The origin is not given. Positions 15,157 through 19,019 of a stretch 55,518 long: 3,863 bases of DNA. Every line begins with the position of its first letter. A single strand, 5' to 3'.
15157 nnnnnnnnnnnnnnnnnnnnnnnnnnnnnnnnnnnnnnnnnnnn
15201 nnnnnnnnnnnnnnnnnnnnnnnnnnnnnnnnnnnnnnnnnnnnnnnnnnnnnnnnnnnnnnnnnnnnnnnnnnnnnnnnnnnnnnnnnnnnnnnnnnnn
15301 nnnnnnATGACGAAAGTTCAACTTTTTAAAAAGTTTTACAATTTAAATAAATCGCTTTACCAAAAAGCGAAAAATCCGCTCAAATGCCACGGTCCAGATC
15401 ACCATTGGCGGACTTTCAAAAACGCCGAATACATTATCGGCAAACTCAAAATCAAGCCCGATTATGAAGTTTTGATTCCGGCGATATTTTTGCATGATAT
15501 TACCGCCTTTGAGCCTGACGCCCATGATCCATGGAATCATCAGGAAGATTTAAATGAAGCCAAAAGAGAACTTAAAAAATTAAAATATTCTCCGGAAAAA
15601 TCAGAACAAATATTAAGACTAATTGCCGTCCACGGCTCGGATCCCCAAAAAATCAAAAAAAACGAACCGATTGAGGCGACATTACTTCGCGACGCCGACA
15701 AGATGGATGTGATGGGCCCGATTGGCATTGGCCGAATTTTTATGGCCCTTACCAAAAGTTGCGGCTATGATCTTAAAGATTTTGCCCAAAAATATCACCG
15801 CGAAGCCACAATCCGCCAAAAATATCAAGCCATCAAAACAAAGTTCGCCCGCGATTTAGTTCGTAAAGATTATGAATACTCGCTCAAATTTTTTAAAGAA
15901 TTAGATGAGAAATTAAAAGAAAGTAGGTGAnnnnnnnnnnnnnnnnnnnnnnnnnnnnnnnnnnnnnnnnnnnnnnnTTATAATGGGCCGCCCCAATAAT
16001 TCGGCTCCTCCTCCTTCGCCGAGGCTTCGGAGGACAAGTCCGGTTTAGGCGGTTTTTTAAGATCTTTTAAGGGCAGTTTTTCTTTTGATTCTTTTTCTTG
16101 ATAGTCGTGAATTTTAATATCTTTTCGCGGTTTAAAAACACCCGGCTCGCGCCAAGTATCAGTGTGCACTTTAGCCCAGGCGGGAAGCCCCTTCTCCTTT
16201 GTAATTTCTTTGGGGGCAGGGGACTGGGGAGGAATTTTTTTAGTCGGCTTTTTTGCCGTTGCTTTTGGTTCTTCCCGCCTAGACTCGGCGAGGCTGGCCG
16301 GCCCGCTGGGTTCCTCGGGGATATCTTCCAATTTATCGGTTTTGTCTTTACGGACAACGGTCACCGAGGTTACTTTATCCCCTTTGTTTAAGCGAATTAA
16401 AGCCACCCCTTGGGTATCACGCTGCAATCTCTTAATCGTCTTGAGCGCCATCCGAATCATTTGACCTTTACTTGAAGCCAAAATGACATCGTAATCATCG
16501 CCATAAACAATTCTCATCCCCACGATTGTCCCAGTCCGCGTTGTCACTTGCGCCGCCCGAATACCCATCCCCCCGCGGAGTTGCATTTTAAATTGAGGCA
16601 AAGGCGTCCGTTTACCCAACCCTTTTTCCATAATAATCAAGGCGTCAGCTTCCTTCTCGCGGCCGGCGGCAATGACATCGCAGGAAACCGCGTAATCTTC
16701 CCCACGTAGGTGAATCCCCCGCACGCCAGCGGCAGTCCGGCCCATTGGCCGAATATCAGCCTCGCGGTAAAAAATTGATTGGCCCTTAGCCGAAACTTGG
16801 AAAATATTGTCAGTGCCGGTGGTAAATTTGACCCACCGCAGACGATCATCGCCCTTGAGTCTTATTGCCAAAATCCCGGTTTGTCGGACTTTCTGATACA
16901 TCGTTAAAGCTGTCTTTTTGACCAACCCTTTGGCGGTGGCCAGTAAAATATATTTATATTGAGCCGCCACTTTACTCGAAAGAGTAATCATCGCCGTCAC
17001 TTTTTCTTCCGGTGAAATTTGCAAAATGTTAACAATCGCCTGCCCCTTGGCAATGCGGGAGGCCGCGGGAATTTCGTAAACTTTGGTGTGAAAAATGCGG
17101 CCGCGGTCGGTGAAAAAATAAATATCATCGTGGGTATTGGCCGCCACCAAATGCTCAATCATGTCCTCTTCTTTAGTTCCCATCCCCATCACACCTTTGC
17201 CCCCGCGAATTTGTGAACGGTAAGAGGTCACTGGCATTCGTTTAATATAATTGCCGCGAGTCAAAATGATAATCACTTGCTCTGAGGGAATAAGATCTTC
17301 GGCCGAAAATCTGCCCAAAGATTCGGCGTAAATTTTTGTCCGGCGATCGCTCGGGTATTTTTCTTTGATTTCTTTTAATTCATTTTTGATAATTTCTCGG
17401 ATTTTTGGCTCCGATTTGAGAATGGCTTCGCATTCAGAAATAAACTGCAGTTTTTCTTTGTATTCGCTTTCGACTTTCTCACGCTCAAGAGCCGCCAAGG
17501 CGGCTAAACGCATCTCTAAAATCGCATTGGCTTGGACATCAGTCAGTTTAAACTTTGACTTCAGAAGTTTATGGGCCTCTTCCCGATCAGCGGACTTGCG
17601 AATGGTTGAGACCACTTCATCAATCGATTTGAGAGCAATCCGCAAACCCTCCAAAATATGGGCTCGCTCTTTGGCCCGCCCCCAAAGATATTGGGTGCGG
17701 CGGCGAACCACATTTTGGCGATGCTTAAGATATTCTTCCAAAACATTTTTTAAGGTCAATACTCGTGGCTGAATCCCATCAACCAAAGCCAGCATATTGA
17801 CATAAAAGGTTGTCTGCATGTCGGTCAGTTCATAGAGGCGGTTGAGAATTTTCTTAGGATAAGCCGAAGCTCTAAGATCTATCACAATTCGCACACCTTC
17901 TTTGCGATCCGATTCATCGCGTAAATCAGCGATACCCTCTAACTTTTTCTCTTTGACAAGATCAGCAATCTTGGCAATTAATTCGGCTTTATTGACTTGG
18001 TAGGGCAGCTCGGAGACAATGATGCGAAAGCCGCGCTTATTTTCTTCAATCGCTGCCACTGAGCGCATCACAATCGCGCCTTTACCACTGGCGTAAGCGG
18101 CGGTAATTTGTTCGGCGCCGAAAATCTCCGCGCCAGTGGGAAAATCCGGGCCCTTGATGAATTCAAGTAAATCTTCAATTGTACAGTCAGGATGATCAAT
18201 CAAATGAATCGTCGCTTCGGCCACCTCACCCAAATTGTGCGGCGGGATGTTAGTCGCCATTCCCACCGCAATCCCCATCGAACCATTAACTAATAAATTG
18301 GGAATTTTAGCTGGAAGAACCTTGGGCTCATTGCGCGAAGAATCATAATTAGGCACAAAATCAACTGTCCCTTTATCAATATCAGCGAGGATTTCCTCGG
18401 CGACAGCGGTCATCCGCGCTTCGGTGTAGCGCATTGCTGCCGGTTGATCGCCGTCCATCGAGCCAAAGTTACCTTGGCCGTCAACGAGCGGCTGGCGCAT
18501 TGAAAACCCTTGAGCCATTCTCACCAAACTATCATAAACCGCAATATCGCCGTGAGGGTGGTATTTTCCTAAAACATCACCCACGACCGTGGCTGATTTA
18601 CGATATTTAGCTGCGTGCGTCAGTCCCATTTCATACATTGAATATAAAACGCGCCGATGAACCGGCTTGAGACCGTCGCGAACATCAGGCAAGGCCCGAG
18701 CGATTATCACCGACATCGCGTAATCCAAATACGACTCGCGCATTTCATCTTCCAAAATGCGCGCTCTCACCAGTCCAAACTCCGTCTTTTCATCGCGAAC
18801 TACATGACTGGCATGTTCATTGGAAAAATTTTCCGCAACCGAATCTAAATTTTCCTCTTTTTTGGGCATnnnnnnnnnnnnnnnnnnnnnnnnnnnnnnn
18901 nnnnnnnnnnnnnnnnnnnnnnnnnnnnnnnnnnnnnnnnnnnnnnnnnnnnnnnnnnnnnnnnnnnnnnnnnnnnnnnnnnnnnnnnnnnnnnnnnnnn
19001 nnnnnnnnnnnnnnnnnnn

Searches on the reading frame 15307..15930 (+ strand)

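Call 30: search_protein_families(library=pfam, proteins=[window:15307-15930:+], max_evalue=0.001)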
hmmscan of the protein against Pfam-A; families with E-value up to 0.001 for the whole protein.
window:15307-15930:+ (207 aa): 1 family
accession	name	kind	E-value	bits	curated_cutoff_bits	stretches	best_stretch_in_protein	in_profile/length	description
PF01966.28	HD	-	6e-05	23.7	22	1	31-136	3-116/116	HD domain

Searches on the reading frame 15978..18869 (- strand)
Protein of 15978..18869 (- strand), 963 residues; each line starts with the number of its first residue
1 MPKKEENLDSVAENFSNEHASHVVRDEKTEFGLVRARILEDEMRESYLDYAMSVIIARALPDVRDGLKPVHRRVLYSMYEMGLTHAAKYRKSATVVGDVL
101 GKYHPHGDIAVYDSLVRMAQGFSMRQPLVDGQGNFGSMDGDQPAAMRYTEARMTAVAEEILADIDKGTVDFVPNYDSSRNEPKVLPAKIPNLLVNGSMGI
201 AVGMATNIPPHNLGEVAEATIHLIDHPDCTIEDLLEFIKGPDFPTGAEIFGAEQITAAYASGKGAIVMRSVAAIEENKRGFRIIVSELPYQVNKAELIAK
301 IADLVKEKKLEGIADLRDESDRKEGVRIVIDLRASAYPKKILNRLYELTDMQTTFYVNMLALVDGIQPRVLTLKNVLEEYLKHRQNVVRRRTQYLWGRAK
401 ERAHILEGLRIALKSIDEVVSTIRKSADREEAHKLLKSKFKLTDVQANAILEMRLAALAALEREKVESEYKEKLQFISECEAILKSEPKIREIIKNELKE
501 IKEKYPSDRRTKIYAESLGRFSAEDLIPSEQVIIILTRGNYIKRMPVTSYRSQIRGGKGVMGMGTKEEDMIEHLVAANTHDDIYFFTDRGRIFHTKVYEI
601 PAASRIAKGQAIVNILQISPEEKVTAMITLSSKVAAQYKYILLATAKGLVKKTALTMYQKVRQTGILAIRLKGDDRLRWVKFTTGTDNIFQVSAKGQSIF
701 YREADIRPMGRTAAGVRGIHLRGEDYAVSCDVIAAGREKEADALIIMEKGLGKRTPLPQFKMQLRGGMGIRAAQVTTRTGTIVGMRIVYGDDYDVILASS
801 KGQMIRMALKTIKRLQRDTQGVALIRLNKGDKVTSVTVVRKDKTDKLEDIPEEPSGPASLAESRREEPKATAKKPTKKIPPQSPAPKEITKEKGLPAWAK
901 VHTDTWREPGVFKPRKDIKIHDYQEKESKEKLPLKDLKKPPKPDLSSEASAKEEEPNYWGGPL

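Call 30: search_protein_families(library=pfam, proteins=[window:15978-18869:-], max_evalue=0.001)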
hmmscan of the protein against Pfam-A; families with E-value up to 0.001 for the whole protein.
window:15978-18869:- (963 aa): 2 families
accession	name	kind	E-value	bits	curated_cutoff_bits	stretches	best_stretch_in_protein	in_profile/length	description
PF00521.26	DNA_topoisoIV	-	3.4e-163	543.9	31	1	58-499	1-432/432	DNA gyrase/topoisomerase IV, subunit A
PF03989.18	DNA_gyraseA_C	-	1.2e-49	165.9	27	5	794-839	2-47/48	DNA gyrase C-terminal domain, beta-propeller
